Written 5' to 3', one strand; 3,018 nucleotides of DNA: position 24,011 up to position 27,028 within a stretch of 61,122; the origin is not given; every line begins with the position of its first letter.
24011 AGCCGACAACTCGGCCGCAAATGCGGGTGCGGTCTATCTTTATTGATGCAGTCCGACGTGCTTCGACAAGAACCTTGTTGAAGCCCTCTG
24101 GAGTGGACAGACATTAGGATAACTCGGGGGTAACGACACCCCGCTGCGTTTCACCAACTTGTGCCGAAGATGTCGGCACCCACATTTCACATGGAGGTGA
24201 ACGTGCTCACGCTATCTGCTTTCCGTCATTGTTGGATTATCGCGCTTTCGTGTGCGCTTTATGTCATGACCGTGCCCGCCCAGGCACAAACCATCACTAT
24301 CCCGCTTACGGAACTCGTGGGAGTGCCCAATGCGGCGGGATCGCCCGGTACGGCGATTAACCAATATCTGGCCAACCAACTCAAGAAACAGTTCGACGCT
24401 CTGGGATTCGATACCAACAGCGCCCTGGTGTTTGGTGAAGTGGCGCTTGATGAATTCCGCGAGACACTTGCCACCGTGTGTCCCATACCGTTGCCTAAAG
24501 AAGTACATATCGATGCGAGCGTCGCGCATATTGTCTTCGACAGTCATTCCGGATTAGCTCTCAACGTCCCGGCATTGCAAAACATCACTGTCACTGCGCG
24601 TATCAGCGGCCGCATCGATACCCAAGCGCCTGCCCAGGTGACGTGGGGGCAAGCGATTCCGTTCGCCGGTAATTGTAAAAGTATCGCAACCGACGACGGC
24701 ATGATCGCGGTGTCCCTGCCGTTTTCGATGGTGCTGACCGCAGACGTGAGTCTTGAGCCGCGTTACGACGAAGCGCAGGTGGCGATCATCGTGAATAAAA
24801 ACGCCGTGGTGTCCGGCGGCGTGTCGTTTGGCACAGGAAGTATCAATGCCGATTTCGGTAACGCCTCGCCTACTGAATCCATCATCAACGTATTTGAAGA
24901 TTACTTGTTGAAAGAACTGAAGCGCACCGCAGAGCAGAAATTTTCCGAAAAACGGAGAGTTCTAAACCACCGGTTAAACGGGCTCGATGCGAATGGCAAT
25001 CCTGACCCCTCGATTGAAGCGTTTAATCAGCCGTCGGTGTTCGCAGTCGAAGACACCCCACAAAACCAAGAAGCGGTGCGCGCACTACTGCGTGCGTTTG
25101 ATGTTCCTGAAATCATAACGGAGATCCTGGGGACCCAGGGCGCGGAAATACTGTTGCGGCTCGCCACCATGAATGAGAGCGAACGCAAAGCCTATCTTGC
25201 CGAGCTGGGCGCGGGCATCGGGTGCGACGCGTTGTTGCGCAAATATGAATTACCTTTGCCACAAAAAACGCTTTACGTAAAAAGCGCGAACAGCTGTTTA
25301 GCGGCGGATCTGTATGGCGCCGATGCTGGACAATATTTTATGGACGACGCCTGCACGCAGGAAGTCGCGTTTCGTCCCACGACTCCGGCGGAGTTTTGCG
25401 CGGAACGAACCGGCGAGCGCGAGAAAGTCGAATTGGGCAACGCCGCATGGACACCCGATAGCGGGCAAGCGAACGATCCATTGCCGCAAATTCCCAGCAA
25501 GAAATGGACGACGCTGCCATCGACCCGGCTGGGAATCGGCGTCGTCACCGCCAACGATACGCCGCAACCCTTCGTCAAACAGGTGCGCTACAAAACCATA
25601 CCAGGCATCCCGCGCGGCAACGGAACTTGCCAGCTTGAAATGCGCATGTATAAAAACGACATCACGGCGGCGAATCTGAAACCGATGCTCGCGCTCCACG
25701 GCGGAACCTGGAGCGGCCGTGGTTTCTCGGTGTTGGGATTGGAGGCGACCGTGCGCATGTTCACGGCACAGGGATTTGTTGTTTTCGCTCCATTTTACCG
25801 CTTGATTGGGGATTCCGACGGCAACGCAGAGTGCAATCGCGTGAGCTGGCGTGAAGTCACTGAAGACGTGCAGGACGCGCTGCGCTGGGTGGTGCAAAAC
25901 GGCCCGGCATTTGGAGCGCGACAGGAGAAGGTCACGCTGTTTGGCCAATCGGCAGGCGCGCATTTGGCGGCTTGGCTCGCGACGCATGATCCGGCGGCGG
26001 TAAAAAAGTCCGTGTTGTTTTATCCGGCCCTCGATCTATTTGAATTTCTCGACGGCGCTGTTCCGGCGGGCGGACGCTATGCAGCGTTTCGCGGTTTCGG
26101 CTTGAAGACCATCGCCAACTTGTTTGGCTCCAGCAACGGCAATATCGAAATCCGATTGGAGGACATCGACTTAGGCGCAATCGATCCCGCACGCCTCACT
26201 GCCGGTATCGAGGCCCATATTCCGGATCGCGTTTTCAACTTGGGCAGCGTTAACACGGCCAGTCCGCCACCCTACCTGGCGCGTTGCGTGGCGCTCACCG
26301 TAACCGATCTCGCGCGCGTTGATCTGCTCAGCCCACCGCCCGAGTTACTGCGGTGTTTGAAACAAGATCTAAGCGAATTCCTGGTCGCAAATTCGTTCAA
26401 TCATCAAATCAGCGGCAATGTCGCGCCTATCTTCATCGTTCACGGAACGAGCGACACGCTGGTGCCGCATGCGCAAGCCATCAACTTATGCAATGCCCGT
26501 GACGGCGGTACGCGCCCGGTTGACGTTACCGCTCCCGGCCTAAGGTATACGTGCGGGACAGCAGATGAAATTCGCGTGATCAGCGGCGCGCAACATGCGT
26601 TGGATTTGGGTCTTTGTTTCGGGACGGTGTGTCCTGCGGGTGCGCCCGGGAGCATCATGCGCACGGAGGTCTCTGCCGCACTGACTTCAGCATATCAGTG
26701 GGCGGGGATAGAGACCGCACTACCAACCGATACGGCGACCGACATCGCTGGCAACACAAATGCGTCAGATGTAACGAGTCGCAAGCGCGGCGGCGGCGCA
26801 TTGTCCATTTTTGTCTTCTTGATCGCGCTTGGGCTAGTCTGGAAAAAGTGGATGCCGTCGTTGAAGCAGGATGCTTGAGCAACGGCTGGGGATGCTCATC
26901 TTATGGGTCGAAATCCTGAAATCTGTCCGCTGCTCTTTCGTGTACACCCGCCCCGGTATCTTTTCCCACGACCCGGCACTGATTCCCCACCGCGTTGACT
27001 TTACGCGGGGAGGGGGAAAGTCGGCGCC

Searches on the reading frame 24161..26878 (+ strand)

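Call 7: search_protein_families(library=pfam, proteins=[window:24161-26878:+], max_evalue=0.001)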
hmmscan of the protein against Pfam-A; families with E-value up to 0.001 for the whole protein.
window:24161-26878:+ (905 aa): 8 families
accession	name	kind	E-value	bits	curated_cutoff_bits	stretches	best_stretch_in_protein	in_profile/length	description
PF20434.5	BD-FAE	-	4.1e-19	69.4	26.8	1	496-611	3-111/215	BD-FAE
PF07859.19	Abhydrolase_3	-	1.2e-10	41.9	25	1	510-626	2-112/210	alpha/beta hydrolase fold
PF12146.15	Hydrolase_4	-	2.2e-08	34.1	27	1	525-626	18-113/239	Serine aminopeptidase, S33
PF00135.34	COesterase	-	8.4e-08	32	27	1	569-611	163-205/515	Carboxylesterase family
PF02129.25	Peptidase_S15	-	2.3e-07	31.2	23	1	518-779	46-246/262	X-Pro dipeptidyl-peptidase (S15 family)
PF01738.24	DLH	-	4e-05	23.7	21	0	529-622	32-129/217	Dienelactone hydrolase family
PF00326.27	Peptidase_S9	-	5.8e-05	23.1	22.6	0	531-625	7-100/213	Prolyl oligopeptidase family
PF00561.26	Abhydrolase_1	-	0.00033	20.8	25.8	0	538-776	27-221/245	alpha/beta hydrolase fold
